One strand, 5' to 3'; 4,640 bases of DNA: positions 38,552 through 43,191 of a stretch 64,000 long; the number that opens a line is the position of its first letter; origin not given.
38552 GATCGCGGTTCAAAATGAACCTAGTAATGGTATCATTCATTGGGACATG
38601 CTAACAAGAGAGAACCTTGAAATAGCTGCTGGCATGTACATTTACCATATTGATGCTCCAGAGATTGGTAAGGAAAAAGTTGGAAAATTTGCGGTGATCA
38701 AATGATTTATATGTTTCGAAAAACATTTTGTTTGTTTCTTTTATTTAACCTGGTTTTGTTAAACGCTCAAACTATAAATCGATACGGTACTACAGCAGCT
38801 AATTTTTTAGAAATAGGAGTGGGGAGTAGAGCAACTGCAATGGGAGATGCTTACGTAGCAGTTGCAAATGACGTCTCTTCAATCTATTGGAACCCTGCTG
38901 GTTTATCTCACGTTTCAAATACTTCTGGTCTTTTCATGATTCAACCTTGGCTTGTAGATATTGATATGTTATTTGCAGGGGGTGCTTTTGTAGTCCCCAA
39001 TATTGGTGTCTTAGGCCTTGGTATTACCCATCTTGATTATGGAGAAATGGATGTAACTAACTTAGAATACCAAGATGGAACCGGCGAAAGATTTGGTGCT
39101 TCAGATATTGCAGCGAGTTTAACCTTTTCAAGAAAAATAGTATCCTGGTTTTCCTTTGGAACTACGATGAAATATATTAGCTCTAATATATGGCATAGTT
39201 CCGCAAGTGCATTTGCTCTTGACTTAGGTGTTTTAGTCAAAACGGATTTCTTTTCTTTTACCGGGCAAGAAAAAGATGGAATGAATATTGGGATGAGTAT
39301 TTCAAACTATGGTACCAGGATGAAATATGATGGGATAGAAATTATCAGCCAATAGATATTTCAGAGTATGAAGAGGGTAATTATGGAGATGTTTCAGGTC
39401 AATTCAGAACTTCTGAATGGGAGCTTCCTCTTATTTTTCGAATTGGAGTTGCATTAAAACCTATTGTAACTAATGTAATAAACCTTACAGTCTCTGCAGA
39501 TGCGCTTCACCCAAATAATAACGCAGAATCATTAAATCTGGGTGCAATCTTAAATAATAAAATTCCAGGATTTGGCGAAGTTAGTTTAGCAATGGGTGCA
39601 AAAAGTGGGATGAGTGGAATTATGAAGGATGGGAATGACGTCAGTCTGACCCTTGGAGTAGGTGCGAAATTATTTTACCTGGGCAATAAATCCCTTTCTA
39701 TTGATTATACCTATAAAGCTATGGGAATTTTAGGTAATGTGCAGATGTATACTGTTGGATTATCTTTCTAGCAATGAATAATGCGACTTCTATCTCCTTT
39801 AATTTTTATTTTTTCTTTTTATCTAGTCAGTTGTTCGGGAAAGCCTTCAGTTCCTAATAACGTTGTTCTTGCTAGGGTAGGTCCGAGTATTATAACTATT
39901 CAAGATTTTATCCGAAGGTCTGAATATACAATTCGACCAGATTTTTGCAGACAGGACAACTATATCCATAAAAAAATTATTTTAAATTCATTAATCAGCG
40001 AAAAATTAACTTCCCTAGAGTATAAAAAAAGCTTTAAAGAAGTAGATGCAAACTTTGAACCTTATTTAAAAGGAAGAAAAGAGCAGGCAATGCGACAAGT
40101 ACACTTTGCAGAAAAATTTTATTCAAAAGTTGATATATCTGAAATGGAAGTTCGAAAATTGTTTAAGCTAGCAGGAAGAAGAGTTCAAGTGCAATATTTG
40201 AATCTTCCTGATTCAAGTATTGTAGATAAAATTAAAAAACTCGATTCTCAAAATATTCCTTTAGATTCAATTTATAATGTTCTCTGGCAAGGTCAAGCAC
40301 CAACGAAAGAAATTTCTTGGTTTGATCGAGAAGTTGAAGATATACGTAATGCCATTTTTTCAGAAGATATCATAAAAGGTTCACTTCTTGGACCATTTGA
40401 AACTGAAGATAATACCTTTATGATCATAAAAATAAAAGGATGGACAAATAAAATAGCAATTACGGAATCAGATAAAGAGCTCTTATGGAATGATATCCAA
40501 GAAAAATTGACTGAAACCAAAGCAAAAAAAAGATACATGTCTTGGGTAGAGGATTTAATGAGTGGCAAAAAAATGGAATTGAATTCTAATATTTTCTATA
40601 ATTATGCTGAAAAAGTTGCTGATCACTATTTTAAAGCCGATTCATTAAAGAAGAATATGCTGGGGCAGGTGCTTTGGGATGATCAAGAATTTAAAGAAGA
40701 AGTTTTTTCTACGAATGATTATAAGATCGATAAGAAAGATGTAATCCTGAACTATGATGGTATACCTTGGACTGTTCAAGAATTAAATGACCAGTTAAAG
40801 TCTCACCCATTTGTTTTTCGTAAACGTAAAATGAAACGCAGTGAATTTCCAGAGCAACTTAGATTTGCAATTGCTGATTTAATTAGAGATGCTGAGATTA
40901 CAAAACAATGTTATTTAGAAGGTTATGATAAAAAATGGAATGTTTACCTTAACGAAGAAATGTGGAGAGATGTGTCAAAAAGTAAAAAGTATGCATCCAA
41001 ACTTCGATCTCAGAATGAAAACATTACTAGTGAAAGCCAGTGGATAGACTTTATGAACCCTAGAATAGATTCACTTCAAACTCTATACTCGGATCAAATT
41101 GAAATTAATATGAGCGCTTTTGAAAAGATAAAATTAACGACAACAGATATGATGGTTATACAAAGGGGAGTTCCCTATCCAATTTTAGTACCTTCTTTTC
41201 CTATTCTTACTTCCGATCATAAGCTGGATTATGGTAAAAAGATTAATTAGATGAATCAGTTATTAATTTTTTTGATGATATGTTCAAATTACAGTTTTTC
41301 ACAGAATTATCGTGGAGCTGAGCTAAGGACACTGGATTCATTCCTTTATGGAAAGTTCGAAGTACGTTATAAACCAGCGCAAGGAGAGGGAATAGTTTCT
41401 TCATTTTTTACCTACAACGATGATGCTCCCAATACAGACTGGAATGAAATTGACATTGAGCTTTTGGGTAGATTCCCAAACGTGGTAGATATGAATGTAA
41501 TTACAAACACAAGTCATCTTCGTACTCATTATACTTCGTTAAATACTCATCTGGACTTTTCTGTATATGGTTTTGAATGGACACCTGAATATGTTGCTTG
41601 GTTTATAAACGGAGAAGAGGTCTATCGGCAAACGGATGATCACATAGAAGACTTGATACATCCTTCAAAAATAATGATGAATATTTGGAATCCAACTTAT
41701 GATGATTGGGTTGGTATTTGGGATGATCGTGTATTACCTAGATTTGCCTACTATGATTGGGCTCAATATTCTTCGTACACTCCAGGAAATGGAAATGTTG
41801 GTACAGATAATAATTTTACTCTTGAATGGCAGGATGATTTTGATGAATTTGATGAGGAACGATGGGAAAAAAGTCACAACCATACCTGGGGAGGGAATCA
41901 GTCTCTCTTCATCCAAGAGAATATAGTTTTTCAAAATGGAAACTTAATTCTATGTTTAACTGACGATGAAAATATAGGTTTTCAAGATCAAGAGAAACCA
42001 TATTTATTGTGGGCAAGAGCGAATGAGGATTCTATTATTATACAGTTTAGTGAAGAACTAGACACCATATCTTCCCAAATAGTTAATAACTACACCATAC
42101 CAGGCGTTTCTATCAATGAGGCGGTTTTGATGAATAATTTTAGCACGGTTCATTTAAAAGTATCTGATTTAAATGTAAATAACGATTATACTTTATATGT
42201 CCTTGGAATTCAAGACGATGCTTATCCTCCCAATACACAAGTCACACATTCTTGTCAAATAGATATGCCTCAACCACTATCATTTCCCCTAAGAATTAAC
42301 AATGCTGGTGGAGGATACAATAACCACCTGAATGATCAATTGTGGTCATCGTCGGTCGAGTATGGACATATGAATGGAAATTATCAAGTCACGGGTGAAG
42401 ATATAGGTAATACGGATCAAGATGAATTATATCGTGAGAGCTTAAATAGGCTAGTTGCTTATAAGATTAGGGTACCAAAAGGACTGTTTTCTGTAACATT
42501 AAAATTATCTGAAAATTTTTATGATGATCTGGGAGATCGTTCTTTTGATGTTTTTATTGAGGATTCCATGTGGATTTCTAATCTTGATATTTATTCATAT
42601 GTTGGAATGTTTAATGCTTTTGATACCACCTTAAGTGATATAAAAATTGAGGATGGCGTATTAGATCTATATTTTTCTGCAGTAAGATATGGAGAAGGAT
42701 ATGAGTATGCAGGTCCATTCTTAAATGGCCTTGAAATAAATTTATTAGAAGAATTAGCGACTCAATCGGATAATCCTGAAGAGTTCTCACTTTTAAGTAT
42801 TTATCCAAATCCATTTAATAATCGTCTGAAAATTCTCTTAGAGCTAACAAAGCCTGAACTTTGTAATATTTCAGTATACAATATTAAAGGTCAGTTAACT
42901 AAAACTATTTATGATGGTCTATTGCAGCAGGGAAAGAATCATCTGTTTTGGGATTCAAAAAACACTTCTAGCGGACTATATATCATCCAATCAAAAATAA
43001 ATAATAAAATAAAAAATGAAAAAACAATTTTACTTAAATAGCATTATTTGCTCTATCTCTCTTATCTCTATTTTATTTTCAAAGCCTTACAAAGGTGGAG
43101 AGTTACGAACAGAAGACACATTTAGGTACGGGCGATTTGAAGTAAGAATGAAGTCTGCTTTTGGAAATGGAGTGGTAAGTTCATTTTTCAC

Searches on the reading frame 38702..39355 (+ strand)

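Call 20: search_protein_families(library=pfam, proteins=[window:38702-39355:+], max_evalue=0.001)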
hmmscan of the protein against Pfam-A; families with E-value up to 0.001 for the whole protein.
window:38702-39355:+ (217 aa): 1 family
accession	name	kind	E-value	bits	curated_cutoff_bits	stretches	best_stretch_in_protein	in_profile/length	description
PF19572.5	PorV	-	4.3e-11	43.3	27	1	25-211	5-200/243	Type IX secretion system protein PorV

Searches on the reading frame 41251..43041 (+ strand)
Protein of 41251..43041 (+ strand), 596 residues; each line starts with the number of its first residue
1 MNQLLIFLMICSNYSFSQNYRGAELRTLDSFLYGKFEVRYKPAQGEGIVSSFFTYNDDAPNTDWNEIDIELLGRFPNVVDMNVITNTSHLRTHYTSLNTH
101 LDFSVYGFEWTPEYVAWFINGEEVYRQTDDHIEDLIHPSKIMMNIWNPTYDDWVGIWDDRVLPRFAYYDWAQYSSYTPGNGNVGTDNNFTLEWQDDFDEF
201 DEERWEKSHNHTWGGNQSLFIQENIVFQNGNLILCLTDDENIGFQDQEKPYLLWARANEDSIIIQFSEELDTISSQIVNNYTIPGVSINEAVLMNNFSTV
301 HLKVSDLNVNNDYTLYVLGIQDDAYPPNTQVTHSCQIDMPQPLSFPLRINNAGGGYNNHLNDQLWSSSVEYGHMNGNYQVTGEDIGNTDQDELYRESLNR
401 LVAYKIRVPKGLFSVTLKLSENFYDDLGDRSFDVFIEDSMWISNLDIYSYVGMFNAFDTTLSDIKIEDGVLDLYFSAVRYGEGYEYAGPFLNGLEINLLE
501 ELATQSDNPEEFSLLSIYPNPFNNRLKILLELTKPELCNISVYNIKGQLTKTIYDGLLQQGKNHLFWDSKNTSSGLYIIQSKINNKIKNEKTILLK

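Call 20: search_protein_families(library=pfam, proteins=[window:41251-43041:+], max_evalue=0.001)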
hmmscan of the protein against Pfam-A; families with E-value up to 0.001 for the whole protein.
window:41251-43041:+ (596 aa): 3 families
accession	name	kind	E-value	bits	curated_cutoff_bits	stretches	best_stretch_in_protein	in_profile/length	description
PF00722.28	Glyco_hydro_16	-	1.3e-23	83.8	22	1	19-149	28-160/175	Glycosyl hydrolases family 16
PF11721.14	Malectin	-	4.8e-15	56.3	23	1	356-481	20-145/163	Malectin domain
PF18962.6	Por_Secre_tail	-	2.9e-08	34.3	27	1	517-593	1-74/75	Secretion system C-terminal sorting domain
